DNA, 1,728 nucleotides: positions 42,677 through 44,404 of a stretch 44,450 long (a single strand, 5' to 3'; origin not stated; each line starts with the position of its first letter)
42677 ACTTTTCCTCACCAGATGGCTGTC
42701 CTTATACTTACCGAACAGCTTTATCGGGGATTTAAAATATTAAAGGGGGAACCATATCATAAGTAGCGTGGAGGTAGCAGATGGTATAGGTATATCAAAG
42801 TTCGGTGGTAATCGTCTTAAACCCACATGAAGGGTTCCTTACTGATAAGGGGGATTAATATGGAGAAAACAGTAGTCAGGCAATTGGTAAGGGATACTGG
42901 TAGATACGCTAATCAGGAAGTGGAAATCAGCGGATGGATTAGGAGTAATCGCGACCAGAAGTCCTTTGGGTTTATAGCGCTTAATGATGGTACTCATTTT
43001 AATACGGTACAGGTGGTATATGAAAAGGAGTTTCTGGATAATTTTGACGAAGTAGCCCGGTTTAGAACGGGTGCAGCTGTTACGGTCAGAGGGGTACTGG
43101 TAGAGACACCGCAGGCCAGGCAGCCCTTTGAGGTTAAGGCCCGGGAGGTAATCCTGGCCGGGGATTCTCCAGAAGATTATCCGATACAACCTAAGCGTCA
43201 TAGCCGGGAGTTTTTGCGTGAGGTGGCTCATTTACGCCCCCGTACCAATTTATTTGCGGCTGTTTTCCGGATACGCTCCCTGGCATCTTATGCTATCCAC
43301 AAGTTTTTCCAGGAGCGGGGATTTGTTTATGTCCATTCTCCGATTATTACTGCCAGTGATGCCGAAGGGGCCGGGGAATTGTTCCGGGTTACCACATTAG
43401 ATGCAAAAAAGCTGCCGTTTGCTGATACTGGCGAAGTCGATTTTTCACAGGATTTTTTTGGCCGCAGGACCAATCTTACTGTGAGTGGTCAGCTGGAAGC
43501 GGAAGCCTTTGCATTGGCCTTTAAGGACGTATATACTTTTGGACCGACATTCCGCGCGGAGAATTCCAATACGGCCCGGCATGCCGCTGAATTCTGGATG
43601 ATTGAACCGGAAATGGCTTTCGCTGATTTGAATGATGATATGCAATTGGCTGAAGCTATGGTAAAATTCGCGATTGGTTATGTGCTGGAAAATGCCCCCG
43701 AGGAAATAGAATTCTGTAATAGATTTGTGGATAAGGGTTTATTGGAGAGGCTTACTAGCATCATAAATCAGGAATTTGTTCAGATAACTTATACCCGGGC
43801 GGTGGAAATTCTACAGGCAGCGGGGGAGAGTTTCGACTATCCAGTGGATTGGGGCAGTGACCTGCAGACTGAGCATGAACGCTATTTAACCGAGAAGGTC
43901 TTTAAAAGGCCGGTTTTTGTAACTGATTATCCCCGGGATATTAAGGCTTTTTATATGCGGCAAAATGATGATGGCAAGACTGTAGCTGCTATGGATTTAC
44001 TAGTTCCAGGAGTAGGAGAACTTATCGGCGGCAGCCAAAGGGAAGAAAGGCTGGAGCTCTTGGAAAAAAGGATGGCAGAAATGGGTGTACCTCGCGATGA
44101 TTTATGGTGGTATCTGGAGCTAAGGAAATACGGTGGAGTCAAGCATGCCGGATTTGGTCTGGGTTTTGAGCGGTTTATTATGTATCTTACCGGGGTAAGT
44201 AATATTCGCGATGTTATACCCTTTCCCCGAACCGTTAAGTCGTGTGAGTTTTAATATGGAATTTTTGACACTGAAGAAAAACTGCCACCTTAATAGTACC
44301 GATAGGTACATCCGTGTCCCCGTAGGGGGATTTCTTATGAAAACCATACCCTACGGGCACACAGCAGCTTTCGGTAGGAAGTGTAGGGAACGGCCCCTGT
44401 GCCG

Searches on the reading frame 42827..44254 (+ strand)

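Call 41: search_protein_families(library=pfam, proteins=[window:42827-44254:+], max_evalue=0.00001)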
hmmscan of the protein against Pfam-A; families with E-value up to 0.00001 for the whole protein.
window:42827-44254:+ (475 aa): 2 families
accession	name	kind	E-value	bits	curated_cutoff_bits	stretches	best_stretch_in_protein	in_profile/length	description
PF00152.25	tRNA-synt_2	-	2e-65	221.3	25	1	132-469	7-307/308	tRNA synthetases class II (D, K and N)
PF01336.31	tRNA_anti-codon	-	1.7e-10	41.1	27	1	32-109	1-73/75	OB-fold nucleic acid binding domain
